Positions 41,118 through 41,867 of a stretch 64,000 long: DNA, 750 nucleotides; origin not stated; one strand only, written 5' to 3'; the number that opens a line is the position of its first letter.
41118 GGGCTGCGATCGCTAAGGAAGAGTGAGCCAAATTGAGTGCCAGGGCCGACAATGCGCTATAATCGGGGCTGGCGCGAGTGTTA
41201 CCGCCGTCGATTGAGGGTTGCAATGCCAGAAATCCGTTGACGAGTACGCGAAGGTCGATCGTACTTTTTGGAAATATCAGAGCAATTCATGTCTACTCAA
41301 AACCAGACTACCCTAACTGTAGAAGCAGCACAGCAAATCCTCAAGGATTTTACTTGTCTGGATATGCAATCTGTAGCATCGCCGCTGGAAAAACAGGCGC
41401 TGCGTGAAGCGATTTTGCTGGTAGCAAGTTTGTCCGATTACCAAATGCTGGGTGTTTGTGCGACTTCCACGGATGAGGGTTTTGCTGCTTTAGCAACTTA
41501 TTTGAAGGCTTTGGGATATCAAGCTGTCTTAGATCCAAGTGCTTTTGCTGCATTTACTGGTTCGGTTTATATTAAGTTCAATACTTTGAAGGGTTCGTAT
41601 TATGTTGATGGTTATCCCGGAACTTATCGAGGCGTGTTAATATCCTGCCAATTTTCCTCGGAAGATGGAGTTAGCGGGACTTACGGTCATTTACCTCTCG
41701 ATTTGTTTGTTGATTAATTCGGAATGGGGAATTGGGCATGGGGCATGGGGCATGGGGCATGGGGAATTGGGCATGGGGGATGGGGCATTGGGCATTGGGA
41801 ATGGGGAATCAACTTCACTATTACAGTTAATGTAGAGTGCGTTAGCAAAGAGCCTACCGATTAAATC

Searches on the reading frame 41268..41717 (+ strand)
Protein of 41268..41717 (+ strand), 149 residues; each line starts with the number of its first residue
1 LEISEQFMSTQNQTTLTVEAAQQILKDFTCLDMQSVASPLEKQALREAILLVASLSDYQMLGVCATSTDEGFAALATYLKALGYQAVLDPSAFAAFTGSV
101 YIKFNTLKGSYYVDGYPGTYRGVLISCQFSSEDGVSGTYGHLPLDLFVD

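Call 56: search_protein_families(library=pfam, proteins=[window:41268-41717:+], max_evalue=0.001)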
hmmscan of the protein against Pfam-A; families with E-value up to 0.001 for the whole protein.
window:41268-41717:+ (149 aa): 1 family
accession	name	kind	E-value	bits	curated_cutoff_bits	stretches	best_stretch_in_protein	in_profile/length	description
PF08854.15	DUF1824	-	2e-45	154.2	25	1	24-147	2-125/125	Domain of unknown function (DUF1824)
